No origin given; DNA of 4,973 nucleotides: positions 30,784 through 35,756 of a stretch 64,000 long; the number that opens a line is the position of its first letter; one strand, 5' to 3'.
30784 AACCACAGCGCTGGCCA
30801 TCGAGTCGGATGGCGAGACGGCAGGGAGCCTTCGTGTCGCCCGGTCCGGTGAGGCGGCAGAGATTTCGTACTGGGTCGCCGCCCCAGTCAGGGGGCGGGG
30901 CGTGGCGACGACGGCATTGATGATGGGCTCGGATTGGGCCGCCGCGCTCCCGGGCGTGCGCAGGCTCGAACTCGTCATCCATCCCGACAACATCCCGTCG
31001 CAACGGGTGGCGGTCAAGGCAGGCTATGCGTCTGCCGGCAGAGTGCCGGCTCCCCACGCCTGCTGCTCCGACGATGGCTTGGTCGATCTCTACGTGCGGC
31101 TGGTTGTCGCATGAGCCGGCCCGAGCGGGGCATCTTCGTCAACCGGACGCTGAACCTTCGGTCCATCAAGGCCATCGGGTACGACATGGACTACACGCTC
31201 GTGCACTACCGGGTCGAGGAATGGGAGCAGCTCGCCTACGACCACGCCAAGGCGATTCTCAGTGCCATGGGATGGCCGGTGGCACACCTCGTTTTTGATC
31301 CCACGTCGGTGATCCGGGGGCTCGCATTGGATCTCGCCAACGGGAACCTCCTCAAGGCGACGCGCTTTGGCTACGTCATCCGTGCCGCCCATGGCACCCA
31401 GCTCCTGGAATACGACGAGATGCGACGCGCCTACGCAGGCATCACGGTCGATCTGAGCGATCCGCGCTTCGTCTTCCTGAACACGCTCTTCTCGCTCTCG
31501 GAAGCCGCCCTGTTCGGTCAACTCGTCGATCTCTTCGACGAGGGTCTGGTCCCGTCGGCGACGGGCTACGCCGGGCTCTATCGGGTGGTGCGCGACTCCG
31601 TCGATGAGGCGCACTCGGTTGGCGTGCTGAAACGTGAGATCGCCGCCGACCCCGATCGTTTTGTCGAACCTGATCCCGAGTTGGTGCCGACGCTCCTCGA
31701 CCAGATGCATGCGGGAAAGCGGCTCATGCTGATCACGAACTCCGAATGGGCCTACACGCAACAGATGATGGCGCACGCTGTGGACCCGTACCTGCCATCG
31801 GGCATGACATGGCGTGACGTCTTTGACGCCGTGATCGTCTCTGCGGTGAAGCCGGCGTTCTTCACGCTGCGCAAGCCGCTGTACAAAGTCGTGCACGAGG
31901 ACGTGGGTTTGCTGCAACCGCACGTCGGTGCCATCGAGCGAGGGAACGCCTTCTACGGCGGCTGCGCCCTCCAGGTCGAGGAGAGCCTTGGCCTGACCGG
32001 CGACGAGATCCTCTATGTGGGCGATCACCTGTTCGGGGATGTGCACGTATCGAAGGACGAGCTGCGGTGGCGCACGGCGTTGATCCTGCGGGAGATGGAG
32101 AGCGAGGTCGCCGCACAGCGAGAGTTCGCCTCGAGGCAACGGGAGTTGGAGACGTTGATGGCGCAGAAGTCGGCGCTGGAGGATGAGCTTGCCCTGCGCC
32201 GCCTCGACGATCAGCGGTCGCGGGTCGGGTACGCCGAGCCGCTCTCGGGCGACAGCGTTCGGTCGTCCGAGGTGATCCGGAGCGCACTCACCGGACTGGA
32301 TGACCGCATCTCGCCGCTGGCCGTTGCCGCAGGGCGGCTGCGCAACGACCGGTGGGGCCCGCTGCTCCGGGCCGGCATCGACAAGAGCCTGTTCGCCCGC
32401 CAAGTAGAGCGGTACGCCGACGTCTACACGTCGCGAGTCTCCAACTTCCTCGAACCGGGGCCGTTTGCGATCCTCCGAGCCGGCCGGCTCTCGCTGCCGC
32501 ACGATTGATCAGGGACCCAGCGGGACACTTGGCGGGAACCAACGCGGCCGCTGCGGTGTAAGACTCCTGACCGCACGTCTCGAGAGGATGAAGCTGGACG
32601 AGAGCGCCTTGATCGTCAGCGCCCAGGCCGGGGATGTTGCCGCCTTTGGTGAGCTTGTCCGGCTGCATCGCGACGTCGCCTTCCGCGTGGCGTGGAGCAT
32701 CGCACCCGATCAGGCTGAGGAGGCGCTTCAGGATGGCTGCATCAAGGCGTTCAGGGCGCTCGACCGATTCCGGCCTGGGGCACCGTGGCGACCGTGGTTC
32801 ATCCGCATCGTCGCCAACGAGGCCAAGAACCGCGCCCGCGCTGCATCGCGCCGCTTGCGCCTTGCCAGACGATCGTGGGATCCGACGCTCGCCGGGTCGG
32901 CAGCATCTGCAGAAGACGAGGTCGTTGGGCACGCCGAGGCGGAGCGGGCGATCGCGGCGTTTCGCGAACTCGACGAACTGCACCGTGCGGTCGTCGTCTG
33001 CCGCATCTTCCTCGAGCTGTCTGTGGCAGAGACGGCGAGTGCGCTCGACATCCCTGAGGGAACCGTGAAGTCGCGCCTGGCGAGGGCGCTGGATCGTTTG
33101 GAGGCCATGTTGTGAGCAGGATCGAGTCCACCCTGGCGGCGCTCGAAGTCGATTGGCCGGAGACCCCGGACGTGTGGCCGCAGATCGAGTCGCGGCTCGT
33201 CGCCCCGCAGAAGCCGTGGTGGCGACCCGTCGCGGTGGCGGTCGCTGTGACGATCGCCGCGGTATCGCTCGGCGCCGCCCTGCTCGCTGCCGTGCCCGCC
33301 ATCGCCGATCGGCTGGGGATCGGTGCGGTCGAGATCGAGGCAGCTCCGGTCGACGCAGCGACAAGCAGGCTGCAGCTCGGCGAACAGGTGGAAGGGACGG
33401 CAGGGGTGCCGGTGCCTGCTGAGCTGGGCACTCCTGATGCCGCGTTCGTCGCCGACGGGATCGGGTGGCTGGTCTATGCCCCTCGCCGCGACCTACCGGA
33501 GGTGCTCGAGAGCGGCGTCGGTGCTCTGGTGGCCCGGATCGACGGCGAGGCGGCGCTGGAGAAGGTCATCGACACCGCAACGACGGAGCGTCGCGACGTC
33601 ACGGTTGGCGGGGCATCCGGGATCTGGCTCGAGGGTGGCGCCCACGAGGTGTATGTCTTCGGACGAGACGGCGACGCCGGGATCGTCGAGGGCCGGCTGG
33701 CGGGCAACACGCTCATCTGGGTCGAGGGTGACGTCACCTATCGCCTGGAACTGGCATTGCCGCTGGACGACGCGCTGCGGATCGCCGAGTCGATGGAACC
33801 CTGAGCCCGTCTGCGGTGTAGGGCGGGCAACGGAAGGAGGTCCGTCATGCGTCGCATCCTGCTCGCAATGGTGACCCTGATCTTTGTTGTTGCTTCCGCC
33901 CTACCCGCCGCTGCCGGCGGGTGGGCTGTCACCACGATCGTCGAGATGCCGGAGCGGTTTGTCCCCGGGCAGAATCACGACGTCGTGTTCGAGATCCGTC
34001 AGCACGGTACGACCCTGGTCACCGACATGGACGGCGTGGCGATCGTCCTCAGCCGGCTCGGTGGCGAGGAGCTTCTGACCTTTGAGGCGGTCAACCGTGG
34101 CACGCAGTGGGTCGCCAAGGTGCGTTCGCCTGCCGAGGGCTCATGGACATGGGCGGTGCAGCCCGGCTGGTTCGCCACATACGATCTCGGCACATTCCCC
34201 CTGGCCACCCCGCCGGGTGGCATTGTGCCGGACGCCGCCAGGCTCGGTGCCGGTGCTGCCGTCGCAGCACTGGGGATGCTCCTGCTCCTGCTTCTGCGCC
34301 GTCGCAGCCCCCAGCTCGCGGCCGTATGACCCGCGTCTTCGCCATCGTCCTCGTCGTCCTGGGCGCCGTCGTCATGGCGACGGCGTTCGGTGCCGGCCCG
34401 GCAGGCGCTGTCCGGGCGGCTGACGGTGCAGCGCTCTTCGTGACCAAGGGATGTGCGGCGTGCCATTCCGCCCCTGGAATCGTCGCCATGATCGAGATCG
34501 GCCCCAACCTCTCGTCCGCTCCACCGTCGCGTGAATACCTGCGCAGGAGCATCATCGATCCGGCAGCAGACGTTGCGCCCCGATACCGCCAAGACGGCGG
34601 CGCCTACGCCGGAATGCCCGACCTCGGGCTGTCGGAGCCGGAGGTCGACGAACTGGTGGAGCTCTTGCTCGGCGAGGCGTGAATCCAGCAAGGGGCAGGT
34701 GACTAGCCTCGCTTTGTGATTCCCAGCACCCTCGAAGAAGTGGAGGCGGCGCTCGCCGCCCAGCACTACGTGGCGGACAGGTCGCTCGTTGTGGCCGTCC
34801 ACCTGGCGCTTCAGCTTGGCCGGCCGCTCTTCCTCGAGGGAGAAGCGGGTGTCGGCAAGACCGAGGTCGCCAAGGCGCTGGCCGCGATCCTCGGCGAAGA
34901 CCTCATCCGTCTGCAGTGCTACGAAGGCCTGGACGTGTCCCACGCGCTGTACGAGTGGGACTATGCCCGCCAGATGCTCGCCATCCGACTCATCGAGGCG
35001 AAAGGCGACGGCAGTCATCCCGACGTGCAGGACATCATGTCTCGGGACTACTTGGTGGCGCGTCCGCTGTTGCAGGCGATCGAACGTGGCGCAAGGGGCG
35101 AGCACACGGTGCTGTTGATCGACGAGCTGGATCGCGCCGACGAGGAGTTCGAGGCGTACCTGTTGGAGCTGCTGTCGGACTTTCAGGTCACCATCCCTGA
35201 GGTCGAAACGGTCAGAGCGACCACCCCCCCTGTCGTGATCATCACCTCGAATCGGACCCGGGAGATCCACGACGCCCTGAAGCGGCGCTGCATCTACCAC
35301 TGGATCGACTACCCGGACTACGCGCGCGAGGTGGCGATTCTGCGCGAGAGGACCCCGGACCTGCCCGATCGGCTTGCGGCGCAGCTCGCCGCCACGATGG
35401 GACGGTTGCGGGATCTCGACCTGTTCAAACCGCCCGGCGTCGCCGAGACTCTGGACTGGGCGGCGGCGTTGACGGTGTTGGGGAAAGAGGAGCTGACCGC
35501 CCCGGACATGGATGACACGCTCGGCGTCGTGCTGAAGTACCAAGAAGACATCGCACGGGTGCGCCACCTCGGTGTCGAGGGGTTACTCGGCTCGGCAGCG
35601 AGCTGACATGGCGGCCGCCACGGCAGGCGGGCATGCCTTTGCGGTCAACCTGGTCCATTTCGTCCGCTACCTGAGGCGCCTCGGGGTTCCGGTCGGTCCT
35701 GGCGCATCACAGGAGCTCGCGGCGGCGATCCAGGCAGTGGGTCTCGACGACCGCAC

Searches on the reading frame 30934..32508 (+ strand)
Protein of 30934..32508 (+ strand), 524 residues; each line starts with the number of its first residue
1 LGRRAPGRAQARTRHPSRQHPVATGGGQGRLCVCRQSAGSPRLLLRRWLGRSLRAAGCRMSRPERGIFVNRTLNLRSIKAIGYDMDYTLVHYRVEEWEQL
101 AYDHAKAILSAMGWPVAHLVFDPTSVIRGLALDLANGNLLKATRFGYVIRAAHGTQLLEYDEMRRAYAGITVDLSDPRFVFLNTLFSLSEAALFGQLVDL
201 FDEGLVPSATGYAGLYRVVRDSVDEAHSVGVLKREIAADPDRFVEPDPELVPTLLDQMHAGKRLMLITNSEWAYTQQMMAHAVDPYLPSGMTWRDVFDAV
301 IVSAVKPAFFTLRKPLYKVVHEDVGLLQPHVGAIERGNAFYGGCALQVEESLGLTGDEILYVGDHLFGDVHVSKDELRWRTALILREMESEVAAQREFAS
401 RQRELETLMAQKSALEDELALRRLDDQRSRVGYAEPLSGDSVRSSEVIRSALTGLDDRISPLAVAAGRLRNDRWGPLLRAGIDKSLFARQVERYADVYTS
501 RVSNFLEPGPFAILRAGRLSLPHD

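Call 74: search_protein_families(library=pfam, proteins=[window:30934-32508:+], max_evalue=0.001)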
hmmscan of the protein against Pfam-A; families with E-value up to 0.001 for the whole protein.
window:30934-32508:+ (524 aa): 1 family
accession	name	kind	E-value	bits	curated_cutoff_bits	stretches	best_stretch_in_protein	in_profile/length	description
PF05761.20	5_nucleotid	-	1.7e-135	452.9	28.5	1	67-524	1-458/460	5' nucleotidase family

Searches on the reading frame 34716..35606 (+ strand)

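Call 74: search_protein_families(library=pfam, proteins=[window:34716-35606:+], max_evalue=0.001)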
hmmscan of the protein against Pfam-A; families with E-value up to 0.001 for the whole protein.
window:34716-35606:+ (296 aa): 8 families
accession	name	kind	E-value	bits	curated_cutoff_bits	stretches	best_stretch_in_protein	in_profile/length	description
PF07728.20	AAA_5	-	4.8e-12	46.5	22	1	37-192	1-139/139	AAA domain (dynein-related subfamily)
PF00004.35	AAA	-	1.4e-09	38.9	21.2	1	39-192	2-123/131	ATPase family associated with various cellular activities (AAA)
PF13191.12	AAA_16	-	2.2e-08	35.2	32.6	1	36-155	25-158/167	AAA ATPase domain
PF07726.17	AAA_3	-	1.9e-07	31.5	27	0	131-180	64-112/131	ATPase family associated with various cellular activities (AAA)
PF13401.12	AAA_22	-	2.8e-07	31.3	27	1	37-154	7-109/130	AAA domain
PF07724.20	AAA_2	-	5.1e-07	30.3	27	1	40-185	8-130/166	AAA domain (Cdc48 subfamily)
PF12774.13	AAA_6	-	0.00034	20.2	25.2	1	28-75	25-72/327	Hydrolytic ATP binding site of dynein motor region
PF00910.28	RNA_helicase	-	0.00044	21.1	21.5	0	39-63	2-26/105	RNA helicase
